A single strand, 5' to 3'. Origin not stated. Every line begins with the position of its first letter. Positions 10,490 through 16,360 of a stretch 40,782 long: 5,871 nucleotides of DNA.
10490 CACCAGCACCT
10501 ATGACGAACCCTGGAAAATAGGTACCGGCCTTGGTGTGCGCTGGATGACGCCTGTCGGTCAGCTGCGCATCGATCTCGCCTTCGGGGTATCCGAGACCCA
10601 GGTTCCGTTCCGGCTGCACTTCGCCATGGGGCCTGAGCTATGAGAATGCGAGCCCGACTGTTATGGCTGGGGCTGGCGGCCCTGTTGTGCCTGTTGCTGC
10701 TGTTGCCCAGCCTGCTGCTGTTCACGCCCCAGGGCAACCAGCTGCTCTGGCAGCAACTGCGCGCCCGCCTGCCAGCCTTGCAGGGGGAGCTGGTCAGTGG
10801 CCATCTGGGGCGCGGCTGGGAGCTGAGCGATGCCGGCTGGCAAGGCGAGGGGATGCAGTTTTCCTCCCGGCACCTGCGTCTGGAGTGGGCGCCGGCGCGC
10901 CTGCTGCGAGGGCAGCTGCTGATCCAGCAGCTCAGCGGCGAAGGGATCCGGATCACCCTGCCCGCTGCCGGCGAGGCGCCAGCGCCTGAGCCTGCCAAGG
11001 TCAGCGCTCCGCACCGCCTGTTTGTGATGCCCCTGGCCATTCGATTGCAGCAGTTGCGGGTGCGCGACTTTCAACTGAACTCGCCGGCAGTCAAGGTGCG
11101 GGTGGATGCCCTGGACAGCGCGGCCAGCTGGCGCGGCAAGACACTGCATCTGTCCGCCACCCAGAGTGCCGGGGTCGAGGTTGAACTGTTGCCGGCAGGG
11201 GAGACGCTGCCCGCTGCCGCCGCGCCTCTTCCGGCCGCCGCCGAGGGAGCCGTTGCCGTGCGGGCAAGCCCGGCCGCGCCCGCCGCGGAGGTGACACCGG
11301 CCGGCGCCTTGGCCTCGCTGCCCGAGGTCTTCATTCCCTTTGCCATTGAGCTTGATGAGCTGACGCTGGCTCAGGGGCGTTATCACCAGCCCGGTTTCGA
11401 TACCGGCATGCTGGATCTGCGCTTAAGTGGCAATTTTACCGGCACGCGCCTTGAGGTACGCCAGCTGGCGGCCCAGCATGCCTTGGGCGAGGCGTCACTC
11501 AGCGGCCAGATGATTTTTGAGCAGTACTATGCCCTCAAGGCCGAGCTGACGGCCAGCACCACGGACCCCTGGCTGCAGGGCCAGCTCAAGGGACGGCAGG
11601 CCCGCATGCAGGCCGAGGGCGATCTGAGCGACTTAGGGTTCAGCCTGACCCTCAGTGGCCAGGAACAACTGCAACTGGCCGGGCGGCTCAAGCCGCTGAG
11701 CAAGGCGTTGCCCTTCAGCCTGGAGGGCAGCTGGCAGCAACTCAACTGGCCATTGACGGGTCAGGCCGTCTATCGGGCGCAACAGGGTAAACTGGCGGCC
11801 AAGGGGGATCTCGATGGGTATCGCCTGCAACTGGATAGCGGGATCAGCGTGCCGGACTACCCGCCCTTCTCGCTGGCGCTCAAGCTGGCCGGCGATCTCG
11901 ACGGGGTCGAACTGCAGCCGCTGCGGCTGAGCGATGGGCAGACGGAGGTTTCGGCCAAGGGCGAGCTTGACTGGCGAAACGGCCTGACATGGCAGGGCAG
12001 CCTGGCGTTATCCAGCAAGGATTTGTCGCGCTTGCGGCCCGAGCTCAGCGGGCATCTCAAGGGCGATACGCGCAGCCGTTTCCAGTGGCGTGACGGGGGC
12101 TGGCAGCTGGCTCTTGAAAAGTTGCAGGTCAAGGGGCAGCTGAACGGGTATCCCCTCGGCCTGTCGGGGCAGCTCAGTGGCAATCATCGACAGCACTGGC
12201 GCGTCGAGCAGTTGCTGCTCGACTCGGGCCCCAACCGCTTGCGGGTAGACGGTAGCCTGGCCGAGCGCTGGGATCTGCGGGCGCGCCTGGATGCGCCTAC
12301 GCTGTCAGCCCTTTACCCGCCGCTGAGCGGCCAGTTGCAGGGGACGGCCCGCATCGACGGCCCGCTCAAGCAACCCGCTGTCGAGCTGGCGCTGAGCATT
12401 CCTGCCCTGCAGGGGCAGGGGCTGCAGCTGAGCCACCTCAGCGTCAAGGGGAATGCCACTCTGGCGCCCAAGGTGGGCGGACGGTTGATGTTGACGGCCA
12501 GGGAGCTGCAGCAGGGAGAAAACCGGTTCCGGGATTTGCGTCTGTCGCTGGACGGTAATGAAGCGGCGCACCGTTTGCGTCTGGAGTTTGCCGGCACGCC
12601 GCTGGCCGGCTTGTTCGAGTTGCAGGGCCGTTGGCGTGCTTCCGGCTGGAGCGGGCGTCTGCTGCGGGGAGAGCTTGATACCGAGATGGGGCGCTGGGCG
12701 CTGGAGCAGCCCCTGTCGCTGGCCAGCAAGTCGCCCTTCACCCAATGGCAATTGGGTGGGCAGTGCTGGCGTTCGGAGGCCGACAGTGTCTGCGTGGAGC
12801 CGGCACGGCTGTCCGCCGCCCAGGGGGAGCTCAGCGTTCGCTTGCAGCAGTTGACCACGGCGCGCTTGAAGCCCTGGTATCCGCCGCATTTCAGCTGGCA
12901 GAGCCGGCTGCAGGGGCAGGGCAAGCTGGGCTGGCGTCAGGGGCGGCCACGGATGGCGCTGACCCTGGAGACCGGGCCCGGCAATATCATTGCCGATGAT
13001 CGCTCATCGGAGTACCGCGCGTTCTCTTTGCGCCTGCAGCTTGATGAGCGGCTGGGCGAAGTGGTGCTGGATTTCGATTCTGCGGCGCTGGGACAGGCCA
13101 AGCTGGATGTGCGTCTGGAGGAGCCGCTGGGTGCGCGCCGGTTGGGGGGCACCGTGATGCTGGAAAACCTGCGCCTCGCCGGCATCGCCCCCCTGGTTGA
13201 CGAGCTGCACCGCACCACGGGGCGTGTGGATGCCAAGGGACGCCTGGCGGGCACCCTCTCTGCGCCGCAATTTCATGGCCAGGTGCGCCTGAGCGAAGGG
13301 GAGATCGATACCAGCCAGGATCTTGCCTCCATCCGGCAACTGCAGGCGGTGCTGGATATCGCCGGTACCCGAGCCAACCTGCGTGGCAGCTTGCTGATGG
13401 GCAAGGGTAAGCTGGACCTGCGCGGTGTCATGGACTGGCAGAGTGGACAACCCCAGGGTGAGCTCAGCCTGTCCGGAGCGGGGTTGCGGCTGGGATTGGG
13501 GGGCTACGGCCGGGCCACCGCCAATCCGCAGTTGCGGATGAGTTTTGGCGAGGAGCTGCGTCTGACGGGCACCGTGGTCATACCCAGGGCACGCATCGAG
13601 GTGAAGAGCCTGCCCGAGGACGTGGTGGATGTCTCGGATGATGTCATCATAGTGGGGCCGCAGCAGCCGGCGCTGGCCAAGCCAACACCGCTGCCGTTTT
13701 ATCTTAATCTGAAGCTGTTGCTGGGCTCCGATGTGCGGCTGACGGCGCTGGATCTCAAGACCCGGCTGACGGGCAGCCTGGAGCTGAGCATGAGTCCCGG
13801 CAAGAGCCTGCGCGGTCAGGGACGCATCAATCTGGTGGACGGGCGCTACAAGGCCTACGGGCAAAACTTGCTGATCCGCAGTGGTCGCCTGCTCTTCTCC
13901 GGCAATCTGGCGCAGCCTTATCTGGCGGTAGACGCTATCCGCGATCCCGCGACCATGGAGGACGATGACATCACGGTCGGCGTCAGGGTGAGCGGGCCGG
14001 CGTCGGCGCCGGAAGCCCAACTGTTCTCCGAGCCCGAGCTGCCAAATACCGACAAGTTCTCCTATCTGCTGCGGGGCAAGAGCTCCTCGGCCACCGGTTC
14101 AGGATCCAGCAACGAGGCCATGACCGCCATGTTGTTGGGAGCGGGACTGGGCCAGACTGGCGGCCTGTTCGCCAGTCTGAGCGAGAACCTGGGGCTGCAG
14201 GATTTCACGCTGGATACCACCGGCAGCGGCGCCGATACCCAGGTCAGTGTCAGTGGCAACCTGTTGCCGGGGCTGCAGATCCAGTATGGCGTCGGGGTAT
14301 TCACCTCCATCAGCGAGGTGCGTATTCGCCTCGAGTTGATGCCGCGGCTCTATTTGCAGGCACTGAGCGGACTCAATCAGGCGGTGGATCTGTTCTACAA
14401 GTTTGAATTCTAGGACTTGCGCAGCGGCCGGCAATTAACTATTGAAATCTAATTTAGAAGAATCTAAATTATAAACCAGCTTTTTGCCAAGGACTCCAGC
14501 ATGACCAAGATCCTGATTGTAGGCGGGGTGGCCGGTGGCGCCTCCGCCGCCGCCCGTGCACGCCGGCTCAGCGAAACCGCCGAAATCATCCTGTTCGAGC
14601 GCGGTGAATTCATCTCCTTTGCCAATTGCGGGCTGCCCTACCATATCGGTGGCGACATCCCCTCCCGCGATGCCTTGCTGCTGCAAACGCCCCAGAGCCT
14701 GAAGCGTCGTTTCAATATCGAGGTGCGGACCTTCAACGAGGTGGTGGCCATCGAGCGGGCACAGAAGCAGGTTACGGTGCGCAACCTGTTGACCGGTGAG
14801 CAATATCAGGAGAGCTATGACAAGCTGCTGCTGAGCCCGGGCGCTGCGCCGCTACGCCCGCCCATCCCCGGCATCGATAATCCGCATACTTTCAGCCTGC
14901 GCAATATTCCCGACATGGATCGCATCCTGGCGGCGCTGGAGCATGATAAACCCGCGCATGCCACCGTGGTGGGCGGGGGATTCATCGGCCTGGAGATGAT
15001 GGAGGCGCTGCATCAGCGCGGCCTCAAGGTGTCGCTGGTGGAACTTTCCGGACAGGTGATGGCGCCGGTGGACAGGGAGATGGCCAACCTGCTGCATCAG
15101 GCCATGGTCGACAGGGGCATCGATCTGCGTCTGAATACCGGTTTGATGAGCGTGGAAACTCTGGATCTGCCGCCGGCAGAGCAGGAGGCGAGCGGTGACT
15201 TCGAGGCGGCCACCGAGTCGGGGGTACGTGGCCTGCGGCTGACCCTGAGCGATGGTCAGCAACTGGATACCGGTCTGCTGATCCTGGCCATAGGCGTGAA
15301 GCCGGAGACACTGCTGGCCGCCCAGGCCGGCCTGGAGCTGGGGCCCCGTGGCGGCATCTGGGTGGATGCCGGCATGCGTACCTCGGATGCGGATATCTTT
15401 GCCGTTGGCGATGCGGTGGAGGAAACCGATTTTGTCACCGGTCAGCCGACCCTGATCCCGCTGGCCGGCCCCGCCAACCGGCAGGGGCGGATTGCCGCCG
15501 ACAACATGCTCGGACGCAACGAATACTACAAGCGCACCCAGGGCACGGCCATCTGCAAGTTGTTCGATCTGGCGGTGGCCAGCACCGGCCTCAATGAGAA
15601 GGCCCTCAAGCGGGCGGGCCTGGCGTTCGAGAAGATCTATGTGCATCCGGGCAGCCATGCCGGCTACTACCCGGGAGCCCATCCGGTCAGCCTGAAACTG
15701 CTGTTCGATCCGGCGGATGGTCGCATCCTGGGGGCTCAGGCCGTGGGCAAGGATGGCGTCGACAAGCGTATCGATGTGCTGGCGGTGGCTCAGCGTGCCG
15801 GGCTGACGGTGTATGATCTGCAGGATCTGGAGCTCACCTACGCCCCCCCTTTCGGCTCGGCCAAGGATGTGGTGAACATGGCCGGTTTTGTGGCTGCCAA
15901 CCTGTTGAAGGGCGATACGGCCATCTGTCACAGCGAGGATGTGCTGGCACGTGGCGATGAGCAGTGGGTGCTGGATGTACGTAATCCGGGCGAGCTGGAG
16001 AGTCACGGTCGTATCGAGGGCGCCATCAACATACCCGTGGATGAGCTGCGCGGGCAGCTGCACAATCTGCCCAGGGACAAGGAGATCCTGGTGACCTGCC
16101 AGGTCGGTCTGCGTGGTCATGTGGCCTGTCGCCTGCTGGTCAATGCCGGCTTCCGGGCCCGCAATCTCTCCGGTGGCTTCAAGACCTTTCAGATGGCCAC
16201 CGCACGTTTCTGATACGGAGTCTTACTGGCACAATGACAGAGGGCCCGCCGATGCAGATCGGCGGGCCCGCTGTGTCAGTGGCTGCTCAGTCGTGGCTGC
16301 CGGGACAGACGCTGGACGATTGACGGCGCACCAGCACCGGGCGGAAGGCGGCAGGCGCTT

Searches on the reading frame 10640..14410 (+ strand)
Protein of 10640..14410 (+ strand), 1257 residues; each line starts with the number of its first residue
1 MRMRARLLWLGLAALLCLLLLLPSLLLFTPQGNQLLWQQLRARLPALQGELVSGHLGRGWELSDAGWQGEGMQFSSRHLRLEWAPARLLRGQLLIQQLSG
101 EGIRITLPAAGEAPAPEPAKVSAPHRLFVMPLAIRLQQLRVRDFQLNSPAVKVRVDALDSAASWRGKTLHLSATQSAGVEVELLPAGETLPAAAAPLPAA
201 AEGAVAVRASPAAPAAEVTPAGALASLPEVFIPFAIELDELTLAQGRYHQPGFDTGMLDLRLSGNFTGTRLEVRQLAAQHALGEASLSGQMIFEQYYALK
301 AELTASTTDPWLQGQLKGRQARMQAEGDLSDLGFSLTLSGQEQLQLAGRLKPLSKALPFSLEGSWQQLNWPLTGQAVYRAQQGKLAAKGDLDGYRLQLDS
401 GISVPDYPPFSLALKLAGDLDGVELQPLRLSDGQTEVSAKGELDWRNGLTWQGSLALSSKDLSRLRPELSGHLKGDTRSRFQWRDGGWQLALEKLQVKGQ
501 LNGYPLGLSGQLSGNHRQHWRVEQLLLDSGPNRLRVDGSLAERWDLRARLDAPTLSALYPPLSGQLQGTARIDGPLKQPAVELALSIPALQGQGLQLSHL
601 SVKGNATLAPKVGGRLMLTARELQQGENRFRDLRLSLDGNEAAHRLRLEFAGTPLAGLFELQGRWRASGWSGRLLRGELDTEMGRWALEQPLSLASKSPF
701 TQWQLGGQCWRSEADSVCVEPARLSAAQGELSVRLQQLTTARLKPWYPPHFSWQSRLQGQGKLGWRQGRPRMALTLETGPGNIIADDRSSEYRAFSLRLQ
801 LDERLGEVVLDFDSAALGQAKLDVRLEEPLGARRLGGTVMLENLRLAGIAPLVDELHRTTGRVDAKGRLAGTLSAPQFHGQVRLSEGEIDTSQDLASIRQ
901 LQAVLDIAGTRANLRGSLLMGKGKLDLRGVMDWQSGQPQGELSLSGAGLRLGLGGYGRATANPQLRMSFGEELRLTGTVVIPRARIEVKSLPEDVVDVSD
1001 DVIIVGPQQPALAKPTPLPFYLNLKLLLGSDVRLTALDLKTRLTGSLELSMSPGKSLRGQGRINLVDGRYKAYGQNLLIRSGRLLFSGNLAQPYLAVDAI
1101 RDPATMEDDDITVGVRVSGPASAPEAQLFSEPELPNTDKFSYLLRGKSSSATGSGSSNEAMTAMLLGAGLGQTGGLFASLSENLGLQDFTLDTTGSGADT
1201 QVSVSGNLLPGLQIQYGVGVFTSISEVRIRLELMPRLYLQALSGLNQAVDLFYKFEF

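Call 45: search_protein_families(library=pfam, proteins=[window:10640-14410:+], max_evalue=0.00001)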
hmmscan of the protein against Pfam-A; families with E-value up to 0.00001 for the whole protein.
window:10640-14410:+ (1257 aa): 1 family
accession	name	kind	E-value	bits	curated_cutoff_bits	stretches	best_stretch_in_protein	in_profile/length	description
PF04357.19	TamB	-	1.6e-62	212.4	22.4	1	921-1257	9-381/381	TamB, inner membrane protein subunit of TAM complex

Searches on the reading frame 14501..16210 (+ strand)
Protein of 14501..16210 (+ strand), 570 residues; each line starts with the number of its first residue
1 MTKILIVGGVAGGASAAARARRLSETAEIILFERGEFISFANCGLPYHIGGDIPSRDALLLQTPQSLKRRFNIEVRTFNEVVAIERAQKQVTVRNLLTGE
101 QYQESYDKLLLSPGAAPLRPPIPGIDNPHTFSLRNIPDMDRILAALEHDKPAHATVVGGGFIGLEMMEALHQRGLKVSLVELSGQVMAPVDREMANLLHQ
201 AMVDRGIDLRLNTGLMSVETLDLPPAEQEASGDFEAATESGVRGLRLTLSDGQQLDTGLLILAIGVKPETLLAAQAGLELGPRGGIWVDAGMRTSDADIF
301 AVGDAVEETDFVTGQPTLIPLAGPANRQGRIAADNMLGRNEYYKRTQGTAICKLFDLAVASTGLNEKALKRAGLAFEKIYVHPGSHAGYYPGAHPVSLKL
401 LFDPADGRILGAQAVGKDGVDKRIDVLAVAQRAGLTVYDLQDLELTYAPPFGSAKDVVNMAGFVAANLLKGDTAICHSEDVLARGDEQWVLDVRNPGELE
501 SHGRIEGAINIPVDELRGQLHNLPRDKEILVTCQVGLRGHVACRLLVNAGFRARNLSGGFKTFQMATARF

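Call 45: search_protein_families(library=pfam, proteins=[window:14501-16210:+], max_evalue=0.00001)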
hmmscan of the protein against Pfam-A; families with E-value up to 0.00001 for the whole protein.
window:14501-16210:+ (570 aa): 5 families
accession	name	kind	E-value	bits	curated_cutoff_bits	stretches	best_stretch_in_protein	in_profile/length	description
PF07992.20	Pyr_redox_2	-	4e-54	184.4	26.1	1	3-319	2-284/291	Pyridine nucleotide-disulphide oxidoreductase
PF00070.33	Pyr_redox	-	2.6e-15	57.1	22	1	153-219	1-67/82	Pyridine nucleotide-disulphide oxidoreductase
PF02852.28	Pyr_redox_dim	-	3.8e-15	56.5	25.3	1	350-452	2-103/110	Pyridine nucleotide-disulphide oxidoreductase, dimerisation domain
PF00581.25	Rhodanese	-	1.5e-12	48.3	22.2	1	485-565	12-101/102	Rhodanese-like domain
PF13450.12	NAD_binding_8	-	8.7e-06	26.4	21.9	0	156-181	1-26/68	NAD(P)-binding Rossmann-like domain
